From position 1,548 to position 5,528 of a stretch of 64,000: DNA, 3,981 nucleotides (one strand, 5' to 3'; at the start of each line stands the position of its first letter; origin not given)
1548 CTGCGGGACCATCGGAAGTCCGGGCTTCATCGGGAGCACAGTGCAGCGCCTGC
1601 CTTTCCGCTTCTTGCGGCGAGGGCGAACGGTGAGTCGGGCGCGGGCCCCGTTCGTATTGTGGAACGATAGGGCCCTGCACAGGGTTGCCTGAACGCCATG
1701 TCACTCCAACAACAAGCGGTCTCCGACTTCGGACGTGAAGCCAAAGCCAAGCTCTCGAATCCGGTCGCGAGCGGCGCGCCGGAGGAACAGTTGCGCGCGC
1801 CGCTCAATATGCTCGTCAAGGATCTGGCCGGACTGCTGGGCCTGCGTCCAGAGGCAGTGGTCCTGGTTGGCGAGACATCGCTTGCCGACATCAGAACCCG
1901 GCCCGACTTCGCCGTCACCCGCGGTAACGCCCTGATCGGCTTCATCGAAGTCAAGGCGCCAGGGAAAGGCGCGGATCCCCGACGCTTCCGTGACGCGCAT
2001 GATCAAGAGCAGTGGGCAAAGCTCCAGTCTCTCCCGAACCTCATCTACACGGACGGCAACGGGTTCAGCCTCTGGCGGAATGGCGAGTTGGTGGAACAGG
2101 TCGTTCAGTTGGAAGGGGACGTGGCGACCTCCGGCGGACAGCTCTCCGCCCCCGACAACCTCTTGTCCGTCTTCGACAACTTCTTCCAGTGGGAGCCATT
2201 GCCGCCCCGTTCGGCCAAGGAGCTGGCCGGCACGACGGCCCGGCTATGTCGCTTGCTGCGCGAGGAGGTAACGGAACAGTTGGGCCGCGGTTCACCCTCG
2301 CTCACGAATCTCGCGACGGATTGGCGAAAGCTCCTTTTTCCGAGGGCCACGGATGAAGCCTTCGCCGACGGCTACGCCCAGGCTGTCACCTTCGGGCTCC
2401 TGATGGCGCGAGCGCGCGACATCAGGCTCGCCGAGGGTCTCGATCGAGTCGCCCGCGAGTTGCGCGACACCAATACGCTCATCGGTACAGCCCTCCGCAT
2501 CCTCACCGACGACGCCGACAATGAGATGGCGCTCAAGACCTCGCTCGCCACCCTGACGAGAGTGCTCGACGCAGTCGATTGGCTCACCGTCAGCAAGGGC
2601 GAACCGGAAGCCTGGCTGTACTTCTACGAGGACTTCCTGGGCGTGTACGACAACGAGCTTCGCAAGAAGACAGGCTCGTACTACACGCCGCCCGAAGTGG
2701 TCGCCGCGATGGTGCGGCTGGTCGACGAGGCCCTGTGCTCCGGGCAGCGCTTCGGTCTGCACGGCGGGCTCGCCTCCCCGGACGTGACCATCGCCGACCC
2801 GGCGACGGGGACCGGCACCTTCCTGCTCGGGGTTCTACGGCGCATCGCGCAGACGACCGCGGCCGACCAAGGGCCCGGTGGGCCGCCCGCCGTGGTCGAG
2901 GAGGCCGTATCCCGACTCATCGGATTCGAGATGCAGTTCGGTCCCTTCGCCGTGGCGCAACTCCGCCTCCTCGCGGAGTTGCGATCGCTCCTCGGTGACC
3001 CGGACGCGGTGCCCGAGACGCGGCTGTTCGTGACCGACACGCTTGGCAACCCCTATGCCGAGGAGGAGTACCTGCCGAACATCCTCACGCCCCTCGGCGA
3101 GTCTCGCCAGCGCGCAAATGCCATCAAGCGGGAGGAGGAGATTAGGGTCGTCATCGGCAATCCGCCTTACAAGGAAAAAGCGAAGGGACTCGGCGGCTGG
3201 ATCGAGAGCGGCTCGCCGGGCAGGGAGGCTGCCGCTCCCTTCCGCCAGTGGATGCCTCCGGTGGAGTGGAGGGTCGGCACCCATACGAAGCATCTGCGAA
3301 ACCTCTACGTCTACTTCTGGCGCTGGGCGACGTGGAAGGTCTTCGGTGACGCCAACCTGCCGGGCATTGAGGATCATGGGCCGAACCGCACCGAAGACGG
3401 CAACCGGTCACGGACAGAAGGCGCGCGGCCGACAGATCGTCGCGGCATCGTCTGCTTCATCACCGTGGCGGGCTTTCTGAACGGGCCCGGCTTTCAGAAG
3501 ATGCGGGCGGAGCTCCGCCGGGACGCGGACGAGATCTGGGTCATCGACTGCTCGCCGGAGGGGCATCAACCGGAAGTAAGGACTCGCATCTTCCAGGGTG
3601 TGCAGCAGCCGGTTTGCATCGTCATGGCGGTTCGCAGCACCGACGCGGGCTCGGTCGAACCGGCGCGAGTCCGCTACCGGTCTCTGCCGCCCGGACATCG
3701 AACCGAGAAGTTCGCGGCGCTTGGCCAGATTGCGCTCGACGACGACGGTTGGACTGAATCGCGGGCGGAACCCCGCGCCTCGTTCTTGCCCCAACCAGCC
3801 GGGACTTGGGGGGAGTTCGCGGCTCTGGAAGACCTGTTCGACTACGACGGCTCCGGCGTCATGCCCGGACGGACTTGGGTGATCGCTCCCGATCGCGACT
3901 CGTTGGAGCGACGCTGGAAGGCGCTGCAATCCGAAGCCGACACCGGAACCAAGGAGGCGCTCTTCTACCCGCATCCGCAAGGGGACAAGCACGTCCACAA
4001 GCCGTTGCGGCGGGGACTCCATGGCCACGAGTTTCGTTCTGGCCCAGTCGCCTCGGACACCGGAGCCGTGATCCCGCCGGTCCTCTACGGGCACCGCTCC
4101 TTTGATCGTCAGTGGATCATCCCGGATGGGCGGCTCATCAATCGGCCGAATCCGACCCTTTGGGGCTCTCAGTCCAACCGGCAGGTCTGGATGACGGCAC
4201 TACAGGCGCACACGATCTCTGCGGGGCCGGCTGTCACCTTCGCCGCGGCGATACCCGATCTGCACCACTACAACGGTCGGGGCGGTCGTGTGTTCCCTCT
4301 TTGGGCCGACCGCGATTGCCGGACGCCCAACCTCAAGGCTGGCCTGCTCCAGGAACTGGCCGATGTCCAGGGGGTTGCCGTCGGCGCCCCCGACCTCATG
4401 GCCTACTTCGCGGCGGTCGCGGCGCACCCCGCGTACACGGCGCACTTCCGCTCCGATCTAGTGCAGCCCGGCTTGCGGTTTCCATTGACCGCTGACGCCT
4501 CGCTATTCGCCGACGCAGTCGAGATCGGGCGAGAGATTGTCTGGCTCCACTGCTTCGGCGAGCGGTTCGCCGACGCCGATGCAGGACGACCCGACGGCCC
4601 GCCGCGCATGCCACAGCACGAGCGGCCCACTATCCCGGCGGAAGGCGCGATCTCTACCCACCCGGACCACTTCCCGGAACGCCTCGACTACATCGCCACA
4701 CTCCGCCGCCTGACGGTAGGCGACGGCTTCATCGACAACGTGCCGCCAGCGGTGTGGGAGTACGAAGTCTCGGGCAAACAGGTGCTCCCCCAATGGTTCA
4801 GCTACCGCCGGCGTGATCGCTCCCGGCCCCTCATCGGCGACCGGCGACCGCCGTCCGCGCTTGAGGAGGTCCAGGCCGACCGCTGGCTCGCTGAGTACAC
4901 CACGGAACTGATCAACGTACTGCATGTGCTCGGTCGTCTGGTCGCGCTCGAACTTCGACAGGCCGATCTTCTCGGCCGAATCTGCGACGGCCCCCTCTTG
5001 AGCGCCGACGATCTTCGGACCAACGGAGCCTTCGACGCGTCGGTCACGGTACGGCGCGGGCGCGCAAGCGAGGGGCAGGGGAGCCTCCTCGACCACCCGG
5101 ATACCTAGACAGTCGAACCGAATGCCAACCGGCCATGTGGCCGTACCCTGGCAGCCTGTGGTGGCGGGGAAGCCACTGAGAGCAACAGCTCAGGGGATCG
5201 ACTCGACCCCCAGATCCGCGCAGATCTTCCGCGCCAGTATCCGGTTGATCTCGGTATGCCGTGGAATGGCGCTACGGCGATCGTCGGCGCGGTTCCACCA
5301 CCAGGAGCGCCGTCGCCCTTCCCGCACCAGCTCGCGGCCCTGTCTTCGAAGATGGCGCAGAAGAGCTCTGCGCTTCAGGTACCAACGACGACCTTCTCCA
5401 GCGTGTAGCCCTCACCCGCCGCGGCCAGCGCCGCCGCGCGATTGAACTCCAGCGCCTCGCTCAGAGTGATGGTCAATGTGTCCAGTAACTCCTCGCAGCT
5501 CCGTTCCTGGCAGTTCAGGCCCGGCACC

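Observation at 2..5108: Dead pAgo directly followed by an MmeI-like nuclease-methyltransferase: possible composite guide-plus-effector module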

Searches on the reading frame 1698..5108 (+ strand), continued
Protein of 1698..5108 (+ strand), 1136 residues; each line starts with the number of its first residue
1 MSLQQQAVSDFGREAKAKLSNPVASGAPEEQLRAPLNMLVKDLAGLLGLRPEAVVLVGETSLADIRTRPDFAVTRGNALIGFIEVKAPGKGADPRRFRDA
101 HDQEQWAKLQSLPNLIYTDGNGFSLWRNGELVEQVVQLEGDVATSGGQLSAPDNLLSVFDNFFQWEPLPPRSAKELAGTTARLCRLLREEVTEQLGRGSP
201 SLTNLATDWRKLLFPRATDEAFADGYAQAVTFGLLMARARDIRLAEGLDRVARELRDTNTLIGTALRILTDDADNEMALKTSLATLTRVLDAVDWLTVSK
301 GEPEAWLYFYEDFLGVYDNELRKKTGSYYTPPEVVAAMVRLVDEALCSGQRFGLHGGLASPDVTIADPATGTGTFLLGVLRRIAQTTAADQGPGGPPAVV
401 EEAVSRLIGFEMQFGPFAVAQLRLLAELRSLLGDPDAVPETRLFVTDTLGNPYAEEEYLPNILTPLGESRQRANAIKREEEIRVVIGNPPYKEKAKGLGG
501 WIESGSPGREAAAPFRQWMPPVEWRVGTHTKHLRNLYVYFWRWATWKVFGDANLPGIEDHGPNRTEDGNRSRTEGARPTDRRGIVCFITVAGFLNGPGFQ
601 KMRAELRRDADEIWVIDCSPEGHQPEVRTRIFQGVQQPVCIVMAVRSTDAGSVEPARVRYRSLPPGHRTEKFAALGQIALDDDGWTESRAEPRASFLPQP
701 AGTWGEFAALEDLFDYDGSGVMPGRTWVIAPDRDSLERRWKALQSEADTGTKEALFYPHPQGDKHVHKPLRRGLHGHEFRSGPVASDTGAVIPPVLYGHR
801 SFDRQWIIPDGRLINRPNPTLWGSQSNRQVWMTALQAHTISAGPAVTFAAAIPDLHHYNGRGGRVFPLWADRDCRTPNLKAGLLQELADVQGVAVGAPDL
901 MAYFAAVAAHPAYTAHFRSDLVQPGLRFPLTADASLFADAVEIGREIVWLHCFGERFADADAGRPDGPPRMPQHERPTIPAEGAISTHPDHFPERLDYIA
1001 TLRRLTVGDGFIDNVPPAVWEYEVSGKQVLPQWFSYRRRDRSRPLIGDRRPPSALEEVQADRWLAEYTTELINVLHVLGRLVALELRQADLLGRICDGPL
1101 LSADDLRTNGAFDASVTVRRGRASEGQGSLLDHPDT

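Call 73: list_cluster_members(proteins=[P0121, P0001, P0007])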
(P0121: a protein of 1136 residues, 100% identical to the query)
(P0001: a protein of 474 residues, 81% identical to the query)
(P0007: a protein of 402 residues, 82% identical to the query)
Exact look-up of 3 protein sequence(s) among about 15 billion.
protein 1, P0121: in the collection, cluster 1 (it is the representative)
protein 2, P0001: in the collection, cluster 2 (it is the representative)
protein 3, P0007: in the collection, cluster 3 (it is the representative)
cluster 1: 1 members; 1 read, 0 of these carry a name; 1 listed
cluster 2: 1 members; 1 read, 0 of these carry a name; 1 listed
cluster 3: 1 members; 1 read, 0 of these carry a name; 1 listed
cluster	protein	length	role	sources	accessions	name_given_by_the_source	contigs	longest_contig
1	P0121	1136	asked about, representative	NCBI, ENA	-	-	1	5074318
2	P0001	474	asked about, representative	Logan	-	-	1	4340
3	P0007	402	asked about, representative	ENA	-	-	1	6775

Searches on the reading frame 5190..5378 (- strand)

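Call 55: search_protein_families(library=pfam, proteins=[window:5190-5378:-], max_evalue=0.01)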
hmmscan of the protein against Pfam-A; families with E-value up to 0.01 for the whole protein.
window:5190-5378:- (62 aa): 1 family
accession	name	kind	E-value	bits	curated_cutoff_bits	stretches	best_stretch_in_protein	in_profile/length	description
PF07927.17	HicA_toxin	-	5.4e-05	23.7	27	1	4-58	2-58/58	HicA toxin of bacterial toxin-antitoxin,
